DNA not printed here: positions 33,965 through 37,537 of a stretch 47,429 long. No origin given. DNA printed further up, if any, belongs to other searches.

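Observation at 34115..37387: One 1090-aa polypeptide fuses an LCAT/PGAP1-like lipase to a CHAT (caspase-fold) protease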

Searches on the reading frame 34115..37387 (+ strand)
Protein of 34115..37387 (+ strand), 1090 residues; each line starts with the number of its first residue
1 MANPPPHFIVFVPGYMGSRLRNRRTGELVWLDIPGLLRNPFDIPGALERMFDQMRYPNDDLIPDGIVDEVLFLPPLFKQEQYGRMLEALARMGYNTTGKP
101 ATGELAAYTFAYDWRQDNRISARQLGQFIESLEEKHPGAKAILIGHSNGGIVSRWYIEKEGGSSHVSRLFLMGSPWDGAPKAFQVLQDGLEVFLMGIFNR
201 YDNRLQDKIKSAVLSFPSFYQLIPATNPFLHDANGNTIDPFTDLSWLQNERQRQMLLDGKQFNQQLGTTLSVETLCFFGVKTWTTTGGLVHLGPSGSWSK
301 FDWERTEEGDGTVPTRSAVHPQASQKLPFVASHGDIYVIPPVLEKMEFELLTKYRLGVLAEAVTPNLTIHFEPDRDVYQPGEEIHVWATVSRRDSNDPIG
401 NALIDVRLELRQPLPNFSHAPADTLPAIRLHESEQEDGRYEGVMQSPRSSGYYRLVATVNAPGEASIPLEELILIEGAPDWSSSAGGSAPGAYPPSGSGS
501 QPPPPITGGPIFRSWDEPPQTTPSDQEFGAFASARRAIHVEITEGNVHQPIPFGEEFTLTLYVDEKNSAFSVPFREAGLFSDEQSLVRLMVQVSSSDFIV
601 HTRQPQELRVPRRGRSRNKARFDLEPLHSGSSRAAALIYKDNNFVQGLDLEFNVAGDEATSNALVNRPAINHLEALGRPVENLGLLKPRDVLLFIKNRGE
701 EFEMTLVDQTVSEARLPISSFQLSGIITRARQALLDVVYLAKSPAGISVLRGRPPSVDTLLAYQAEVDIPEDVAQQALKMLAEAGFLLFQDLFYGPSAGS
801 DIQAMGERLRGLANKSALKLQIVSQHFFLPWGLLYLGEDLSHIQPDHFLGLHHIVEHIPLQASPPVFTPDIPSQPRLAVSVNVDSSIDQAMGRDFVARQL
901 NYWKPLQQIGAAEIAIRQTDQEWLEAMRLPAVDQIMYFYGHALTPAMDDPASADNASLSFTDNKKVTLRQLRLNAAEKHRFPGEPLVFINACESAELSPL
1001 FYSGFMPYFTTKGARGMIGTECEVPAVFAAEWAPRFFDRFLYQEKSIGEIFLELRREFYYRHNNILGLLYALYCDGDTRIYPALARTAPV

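Call 4: search_protein_families(library=pfam, proteins=[window:34115-37387:+], max_evalue=0.01)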
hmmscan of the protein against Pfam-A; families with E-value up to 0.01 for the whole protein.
window:34115-37387:+ (1090 aa): 7 families
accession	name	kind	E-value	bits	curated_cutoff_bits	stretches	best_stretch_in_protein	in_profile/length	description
PF02450.21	LCAT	-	6.6e-13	49.1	21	1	79-230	66-209/392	Lecithin:cholesterol acyltransferase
PF00561.26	Abhydrolase_1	-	1.4e-05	25.3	25.8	1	123-217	53-140/245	alpha/beta hydrolase fold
PF07819.20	PGAP1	-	6.5e-05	23.2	24.3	1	134-184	86-137/233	PGAP1-like alpha/beta domain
PF06259.18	Abhydrolase_8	-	0.00022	21.4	20.5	1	89-195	66-163/178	Alpha/beta hydrolase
PF12770.12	CHAT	-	0.00034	20.6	24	1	934-1041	144-250/289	CHAT domain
PF12146.15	Hydrolase_4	-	0.0013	18.5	27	1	123-179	60-114/239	Serine aminopeptidase, S33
PF02089.21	Palm_thioest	-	0.0021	18.2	26.8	1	123-236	56-171/254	Palmitoyl protein thioesterase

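Call 5: search_protein_families(library=padloc, proteins=[window:34115-37387:+], max_evalue=0.01)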
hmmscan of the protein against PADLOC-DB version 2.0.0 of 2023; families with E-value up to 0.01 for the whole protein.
window:34115-37387:+ (1090 aa): 0 families

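Call 6: find_homologous_proteins(query=window:34115-37384:+)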
Query window:34115-37384:+ (1090 aa): 44 proteins with E <= 0.001 among 8000 candidates.
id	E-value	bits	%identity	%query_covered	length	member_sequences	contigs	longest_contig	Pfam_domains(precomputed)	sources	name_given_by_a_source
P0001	0.0e+0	2517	100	100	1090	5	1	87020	PF02450.22,PF00561.27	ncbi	-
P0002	0.0e+0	2258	89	100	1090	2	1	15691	PF02450.22,PF12770.13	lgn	-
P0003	0.0e+0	2213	86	100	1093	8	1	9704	PF02450.22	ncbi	-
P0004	0.0e+0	1531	61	100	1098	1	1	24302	PF02450.22,PF12770.13,PF07819.20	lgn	-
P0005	0.0e+0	1529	61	100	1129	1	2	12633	PF02450.22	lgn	-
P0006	0.0e+0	1467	60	99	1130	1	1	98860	PF02450.22,PF07819.20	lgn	-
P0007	0.0e+0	1455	60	99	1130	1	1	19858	PF02450.22,PF07819.20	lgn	-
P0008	0.0e+0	1334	57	99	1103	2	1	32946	PF02450.22,PF12770.13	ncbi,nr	ncbi:MAG: CHAT domain-containing protein [Anaerolineales bacterium]|nr:CHAT domain-containing protei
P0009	0.0e+0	1315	55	99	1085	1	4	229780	PF02450.22,PF12770.13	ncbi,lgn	-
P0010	0.0e+0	1300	55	99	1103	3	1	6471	PF02450.22,PF12770.13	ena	-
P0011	0.0e+0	1295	55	99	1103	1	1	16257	PF02450.22,PF12770.13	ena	-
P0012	0.0e+0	1291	55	99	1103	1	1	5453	PF02450.22,PF12770.13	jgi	jgi:pimeloyl-ACP methyl ester carboxylesterase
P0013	0.0e+0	1108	48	98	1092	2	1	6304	PF24063.3,PF02450.22,PF12770.13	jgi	-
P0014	0.0e+0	1105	50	99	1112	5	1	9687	PF02450.22,PF12770.13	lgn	-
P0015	0.0e+0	1085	47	99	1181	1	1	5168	PF02450.22,PF12770.13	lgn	-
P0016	0.0e+0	1072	47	99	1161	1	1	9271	PF02450.22,PF12770.13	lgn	-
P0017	0.0e+0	1060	51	48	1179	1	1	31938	PF02450.22,PF12770.13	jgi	jgi:hypothetical protein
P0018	0.0e+0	1051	48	99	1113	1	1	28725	PF02450.22,PF12770.13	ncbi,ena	ncbi:MAG: CHAT domain-containing protein [Anaerolineales bacterium]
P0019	0.0e+0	1027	55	44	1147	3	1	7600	PF02450.22,PF12770.13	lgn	-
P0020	0.0e+0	1019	52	44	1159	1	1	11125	PF02450.22,PF12770.13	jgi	jgi:pimeloyl-ACP methyl ester carboxylesterase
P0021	0.0e+0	1018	46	99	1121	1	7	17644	PF02450.22,PF12770.13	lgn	-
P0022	0.0e+0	1014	51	45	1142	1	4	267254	PF02450.22,PF12770.13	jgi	jgi:hypothetical protein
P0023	2.7e-298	1011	45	99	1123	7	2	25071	PF02450.22,PF12770.13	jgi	jgi:pimeloyl-ACP methyl ester carboxylesterase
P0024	4.9e-298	1010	55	42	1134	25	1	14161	PF02450.22,PF12770.13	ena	-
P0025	1.5e-297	1008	52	42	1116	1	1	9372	PF02450.22,PF00561.27,PF12770.13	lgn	-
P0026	1.1e-292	992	44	99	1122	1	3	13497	PF02450.22,PF12770.13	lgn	-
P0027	8.6e-290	982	45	99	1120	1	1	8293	PF02450.22,PF12770.13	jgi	jgi:pimeloyl-ACP methyl ester carboxylesterase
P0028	6.1e-288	976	44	99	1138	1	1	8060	PF02450.22,PF12770.13,PF07819.20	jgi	jgi:pimeloyl-ACP methyl ester carboxylesterase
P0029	1.3e-281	955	51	43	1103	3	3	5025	PF02450.22,PF12770.13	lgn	-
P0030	5.0e-276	937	43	99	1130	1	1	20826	PF02450.22,PF00561.27,PF12770.13,PF07819.20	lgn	-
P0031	4.7e-268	910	51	41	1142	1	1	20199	PF02450.22,PF12770.13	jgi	jgi:hypothetical protein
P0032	1.4e-266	906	43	51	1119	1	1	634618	PF02450.22,PF12770.13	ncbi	ncbi:MAG: CHAT domain-containing protein [Anaerolineae bacterium]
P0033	7.9e-261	887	42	99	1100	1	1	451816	PF02450.22,PF12770.13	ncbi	ncbi:MAG: CHAT domain-containing protein [Anaerolineae bacterium]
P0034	4.0e-250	851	42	99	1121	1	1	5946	PF02450.22,PF12770.13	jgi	jgi:hypothetical protein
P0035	3.3e-238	812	42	93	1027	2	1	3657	PF02450.22,PF00561.27,PF07819.20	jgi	jgi:pimeloyl-ACP methyl ester carboxylesterase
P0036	2.7e-221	756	43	86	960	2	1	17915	PF12770.13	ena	-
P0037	8.3e-210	718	47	66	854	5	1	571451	PF02450.22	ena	-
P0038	1.3e-141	492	51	43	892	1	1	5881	PF02450.22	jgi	jgi:Lecithin:cholesterol acyltransferase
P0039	7.8e-139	483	49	43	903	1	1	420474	PF02450.22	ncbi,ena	-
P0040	1.1e-138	482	50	44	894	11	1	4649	PF02450.22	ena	-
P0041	1.0e-77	280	33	44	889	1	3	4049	PF02450.22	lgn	-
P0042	3.1e-7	47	26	21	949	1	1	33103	PF02450.22,PF07819.20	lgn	-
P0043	4.6e-6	43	29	14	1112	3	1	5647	PF02450.22,PF13385.14,PF03793.25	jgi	jgi:hypothetical protein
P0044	6.6e-4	36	28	20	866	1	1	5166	PF02450.22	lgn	-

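Call 11: find_encoding_contigs(protein=window:34115-37387:+, flank=10000, max_places=4)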
Protein window:34115-37387:+ (1090 aa): no gene with exactly this product is on record in the collection.

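Call 12: find_encoding_contigs(protein=P0009, flank=10000, max_places=2)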
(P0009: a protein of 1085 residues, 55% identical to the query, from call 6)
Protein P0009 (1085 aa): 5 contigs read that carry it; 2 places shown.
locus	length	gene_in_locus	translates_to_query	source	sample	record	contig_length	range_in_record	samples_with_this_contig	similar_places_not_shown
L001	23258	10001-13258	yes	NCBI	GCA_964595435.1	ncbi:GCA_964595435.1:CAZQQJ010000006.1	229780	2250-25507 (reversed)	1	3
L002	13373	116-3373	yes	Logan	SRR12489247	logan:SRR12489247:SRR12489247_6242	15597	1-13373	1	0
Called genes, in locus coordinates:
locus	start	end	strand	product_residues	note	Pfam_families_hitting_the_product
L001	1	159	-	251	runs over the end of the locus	-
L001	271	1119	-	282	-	PF01149:Fapy_DNA_glyco, PF06831:H2TH, PF06827:zf-FPG_IleRS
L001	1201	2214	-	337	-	PF03308:MeaB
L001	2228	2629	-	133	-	PF02310:B12-binding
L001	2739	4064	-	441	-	PF13365:Trypsin_2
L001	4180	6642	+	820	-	PF16927:HisKA_7TM, PF00989:PAS (weak), PF08448:PAS_4 (weak), PF00989:PAS, PF13426:PAS_9, PF00989:PAS, PF08448:PAS_4, PF13426:PAS_9, +5 more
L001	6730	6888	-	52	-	PF01679:Pmp3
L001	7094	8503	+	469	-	-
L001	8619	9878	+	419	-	-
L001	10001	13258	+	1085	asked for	PF02450:LCAT, PF12770:CHAT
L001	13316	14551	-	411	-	PF03415:Peptidase_C11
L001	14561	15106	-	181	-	PF00300:His_Phos_1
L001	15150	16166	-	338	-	PF00962:A_deaminase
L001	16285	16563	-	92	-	PF01323:DSBA, PF13462:Thioredoxin_4, PF13098:Thioredoxin_2 (weak), PF13743:Thioredoxin_5 (weak)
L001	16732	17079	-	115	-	-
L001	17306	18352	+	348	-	PF00069:Pkinase, PF07714:PK_Tyr_Ser-Thr, PF01636:APH (faint), PF03109:ABC1 (weak)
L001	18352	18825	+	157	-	PF13527:Acetyltransf_9, PF13673:Acetyltransf_10, PF00583:Acetyltransf_1, PF13508:Acetyltransf_7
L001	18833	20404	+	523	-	-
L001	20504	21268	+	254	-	PF00578:AhpC-TSA, PF08534:Redoxin, PF00085:Thioredoxin (weak), PF13098:Thioredoxin_2, PF13905:Thioredoxin_8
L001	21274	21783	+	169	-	PF00293:NUDIX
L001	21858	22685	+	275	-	PF01510:Amidase_2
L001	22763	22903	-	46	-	-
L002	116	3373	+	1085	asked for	PF02450:LCAT, PF12770:CHAT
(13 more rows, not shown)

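Call 13: find_encoding_contigs(protein=P0033, flank=10000, max_places=2)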
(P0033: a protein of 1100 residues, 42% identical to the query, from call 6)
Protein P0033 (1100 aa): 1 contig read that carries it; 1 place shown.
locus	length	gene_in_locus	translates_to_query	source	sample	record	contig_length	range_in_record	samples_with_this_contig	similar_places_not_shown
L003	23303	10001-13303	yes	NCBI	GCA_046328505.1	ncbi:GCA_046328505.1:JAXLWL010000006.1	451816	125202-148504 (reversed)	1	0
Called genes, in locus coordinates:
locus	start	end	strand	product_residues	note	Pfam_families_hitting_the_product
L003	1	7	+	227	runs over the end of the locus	-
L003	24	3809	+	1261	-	PF14520:HHH_5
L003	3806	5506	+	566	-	PF03235:GmrSD_N, PF07510:GmrSD_C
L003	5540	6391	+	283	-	PF09682:Phage_holin_6_1 (faint)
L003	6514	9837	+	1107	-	-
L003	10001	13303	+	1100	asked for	PF02450:LCAT, PF12770:CHAT (weak)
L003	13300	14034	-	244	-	PF08241:Methyltransf_11, PF08242:Methyltransf_12 (weak), PF13649:Methyltransf_25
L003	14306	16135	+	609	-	PF03891:DUF333, PF26549:Tricorn_N, PF26550:Tricorn_2nd, PF07676:PD40, PF26549:Tricorn_N, PF07676:PD40, PF26549:Tricorn_N, PF07676:PD40, +8 more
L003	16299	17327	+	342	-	-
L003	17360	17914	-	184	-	PF01797:Y1_Tnp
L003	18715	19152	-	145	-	PF08327:AHSA1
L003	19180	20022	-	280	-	PF11716:MDMPI_N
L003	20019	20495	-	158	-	PF06445:GyrI-like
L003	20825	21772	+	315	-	-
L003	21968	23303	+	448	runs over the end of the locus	PF13685:Fe-ADH_2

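Call 14: find_encoding_contigs(protein=P0022, flank=10000, max_places=2)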
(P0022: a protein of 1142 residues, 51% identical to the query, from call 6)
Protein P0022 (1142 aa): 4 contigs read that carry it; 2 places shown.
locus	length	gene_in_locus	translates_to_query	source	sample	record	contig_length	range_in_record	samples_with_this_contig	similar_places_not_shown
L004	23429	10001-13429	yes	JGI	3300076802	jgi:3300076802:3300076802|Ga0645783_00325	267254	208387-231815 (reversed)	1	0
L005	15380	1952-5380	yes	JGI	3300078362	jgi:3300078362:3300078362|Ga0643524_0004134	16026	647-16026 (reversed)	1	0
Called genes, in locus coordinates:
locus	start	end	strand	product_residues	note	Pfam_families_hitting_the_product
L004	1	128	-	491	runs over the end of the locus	-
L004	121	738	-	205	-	PF04542:Sigma70_r2, PF08281:Sigma70_r4_2, PF04545:Sigma70_r4 (weak)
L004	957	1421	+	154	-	PF02600:DsbB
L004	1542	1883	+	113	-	PF03551:PadR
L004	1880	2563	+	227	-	-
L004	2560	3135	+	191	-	-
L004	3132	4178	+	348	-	-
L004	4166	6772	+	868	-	-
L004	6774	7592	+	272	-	-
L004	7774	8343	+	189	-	-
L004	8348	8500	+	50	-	-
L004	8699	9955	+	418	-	-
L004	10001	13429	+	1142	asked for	PF02450:LCAT, PF12770:CHAT (weak)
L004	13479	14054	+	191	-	-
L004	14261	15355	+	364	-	PF07884:VKOR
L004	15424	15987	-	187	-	PF07690:MFS_1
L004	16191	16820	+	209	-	PF26390:MamS_MamX (weak)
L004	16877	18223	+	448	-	PF01292:Ni_hydr_CYTB, PF00033:Cytochrome_B, PF13631:Cytochrom_B_N_2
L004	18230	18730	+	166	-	PF00355:Rieske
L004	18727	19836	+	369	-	PF13442:Cytochrome_CBB3, PF00034:Cytochrom_C (weak), PF13442:Cytochrome_CBB3, PF00034:Cytochrom_C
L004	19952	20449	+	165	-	PF13671:AAA_33, PF13238:AAA_18 (weak), PF01202:SKI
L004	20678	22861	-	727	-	PF00437:T2SSE (weak), PF01590:GAF (weak), PF13185:GAF_2 (weak), PF07228:SpoIIE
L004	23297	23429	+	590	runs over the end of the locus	PF04932:Wzy_C, PF13414:TPR_11 (faint), PF13431:TPR_17 (faint), PF14559:TPR_19 (weak)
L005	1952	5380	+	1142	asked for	PF02450:LCAT, PF12770:CHAT (weak)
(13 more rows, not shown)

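Call 23: find_encoding_contigs(protein=P0001, flank=10000, max_places=2)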
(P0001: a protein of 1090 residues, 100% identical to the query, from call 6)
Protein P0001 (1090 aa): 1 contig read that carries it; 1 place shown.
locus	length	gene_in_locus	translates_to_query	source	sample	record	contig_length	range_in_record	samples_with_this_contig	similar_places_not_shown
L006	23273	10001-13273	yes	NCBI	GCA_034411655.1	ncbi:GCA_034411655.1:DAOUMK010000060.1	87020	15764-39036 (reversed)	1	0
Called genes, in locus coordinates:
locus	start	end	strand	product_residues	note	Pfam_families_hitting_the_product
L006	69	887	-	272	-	PF01149:Fapy_DNA_glyco, PF06831:H2TH, PF06827:zf-FPG_IleRS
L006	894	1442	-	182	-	PF13302:Acetyltransf_3, PF13420:Acetyltransf_4, PF00583:Acetyltransf_1, PF13523:Acetyltransf_8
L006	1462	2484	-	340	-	PF03308:MeaB, PF02492:cobW (faint)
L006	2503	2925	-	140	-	PF02310:B12-binding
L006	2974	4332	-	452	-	PF13365:Trypsin_2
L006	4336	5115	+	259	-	PF01863:YgjP-like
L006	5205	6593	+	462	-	PF26549:Tricorn_N (faint), PF23381:Beta-prop_IFT122_1st (faint), PF00400:WD40 (faint), PF07676:PD40 (faint)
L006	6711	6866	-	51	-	PF01679:Pmp3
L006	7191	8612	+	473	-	PF00930:DPPIV_N (faint), PF07676:PD40 (weak), PF26549:Tricorn_N, PF26550:Tricorn_2nd (weak), PF26549:Tricorn_N (weak), PF26550:Tricorn_2nd, PF26549:Tricorn_N, PF07676:PD40, +1 more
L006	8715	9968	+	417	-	-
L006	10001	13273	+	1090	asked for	PF02450:LCAT, PF00561:Abhydrolase_1 (faint)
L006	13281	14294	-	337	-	PF00962:A_deaminase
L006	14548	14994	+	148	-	PF13798:PCYCGC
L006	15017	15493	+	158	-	PF00116:COX2, PF13473:Cupredoxin_1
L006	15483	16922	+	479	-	PF12801:Fer4_5 (weak)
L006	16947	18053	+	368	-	PF00116:COX2, PF00034:Cytochrom_C, PF13442:Cytochrome_CBB3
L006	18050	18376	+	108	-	-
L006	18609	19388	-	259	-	PF13098:Thioredoxin_2 (weak), PF13462:Thioredoxin_4, PF01323:DSBA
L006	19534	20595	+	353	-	PF00561:Abhydrolase_1, PF12146:Hydrolase_4 (weak), PF12697:Abhydrolase_6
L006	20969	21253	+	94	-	-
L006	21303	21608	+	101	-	-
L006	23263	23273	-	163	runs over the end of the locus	-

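Call 24: find_encoding_contigs(protein=P0002, flank=10000, max_places=2)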
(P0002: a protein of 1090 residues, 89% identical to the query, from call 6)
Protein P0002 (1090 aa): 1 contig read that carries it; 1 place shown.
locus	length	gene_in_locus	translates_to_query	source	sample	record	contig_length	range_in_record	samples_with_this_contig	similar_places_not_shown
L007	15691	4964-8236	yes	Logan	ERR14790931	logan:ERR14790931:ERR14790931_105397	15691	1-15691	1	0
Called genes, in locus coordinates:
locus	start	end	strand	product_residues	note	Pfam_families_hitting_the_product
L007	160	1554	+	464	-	PF26549:Tricorn_N (faint), PF07676:PD40 (faint)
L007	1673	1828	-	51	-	PF01679:Pmp3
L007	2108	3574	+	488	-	PF26549:Tricorn_N, PF07676:PD40, PF26550:Tricorn_2nd, PF26549:Tricorn_N, PF07676:PD40, PF26550:Tricorn_2nd, PF07676:PD40, PF26549:Tricorn_N (weak), +2 more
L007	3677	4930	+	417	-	-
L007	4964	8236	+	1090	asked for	PF02450:LCAT, PF12770:CHAT (weak)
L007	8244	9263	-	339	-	PF00962:A_deaminase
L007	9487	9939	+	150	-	PF13798:PCYCGC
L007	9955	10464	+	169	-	PF13473:Cupredoxin_1, PF00116:COX2 (weak)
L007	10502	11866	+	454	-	PF12801:Fer4_5 (weak)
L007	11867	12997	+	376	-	PF00116:COX2, PF13442:Cytochrome_CBB3, PF00034:Cytochrom_C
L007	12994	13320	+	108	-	-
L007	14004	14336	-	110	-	-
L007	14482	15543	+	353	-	PF00561:Abhydrolase_1, PF12146:Hydrolase_4 (weak), PF12697:Abhydrolase_6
